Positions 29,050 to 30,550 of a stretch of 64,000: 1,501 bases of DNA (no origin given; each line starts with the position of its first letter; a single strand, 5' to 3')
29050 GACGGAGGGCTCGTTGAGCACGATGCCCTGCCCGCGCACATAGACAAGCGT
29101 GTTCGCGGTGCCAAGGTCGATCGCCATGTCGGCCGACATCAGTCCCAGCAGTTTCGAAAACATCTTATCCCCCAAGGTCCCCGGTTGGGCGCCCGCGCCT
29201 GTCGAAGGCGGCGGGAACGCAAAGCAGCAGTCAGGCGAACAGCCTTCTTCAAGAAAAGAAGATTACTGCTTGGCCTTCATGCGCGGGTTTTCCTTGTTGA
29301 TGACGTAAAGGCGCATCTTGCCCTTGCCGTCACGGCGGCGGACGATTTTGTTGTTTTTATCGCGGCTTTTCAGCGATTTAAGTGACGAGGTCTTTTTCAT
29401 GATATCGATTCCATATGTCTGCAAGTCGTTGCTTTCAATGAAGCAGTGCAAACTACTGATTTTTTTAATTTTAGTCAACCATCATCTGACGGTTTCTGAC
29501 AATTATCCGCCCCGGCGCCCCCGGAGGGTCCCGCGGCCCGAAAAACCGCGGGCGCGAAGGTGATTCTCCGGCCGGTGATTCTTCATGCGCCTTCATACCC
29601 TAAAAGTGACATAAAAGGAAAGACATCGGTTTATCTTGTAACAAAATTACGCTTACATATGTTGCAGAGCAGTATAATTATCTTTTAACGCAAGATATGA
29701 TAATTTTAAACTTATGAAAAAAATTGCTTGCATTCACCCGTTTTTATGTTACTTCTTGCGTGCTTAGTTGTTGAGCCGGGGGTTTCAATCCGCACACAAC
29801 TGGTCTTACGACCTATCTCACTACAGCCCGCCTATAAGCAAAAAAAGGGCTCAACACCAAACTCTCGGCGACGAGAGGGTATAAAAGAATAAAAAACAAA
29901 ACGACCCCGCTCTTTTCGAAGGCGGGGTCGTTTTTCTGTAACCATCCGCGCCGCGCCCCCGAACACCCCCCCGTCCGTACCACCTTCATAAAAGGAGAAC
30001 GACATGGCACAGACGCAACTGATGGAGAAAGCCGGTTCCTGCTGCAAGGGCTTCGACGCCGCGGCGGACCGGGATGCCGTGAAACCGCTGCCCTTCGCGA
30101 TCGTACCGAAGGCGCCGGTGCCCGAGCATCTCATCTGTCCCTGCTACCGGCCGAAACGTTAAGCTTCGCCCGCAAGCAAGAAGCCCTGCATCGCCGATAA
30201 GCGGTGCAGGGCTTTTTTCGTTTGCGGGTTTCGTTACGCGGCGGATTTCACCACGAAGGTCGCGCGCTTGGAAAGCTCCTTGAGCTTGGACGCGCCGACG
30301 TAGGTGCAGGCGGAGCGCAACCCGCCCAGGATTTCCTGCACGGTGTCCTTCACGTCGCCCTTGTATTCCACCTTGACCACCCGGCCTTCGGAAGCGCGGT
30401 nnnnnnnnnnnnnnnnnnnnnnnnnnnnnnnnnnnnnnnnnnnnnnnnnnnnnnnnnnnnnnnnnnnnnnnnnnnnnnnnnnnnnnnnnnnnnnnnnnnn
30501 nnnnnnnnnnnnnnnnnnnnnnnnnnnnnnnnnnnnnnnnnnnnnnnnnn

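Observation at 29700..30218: Unannotated 52-aa CC/CPC small protein behind a terminator-containing structured leader, in the largest non-coding gap of the window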

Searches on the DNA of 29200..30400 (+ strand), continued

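Call 74: search_with_rna_model(model_id=R1, sources=[window, L012, L013, L015, L016, L018, L019, L020, L024, L026, L027, L038, L039, L040, L041, L046, L048, L049, L050], max_evalue=1e-10, make_alignment=true)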
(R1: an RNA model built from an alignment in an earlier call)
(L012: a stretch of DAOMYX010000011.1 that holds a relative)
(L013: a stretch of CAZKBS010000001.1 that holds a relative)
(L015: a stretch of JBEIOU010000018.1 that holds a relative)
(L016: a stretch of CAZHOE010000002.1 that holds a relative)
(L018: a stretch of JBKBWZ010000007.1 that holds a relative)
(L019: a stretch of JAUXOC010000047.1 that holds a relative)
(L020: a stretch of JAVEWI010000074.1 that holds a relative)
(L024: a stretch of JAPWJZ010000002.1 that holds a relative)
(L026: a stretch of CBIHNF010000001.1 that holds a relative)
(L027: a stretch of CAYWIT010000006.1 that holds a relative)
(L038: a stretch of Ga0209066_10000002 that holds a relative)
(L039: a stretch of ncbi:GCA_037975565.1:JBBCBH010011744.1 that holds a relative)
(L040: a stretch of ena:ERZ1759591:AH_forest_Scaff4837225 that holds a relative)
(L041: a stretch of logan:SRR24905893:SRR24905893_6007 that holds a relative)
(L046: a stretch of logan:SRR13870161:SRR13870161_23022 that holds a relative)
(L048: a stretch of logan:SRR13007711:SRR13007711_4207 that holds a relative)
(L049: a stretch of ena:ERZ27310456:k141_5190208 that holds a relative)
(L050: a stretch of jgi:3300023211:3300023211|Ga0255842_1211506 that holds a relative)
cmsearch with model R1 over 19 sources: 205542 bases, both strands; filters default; matches with E-value up to 1e-10: 19.
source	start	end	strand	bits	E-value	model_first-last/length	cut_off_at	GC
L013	5310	5495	-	197.8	8.1e-47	1-189/189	no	0.46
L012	6196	6380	-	194.6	5.1e-46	1-189/189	no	0.46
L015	5102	5278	-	184.3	1.8e-43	1-189/189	no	0.46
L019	7750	7928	-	182.1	6e-43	1-189/189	no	0.45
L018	7719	7897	-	180.4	1.6e-42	1-189/189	no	0.47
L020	5115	5288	-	156.2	1.6e-36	1-189/189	no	0.45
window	29758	29937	+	141.3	7.6e-33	1-189/189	no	0.49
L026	5713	5911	-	133.1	8e-31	1-189/189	no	0.47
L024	7564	7736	-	128.6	1e-29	1-189/189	no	0.46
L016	5366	5565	-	118.1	4e-27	1-189/189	no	0.43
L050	2036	2235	+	107.5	1.7e-24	1-189/189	no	0.47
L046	1025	1194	+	102.7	2.6e-23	1-189/189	no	0.44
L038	2713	2909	+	102.7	2.6e-23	1-189/189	no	0.42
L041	1042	1211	+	99.9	1.3e-22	1-189/189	no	0.45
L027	5915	6071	-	85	6e-19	1-189/189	no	0.43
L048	967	1137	+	80.6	7.5e-18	1-189/189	no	0.39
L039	4759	4934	+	76.6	7.4e-17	1-189/189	no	0.46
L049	2393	2563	+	76.5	7.7e-17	1-189/189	no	0.39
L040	1260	1425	+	63.4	1.4e-13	1-189/189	no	0.43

Alignment A7: 19 matches aligned to the model, 226 columns, each read 5' to 3' on its own strand. Consensus structure (alignment columns), stored with it:
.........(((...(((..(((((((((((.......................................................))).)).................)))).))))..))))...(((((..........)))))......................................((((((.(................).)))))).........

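Call 83: search_rna_families(sources=[L040, L041, L048, L013, L016], threshold=gathering)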
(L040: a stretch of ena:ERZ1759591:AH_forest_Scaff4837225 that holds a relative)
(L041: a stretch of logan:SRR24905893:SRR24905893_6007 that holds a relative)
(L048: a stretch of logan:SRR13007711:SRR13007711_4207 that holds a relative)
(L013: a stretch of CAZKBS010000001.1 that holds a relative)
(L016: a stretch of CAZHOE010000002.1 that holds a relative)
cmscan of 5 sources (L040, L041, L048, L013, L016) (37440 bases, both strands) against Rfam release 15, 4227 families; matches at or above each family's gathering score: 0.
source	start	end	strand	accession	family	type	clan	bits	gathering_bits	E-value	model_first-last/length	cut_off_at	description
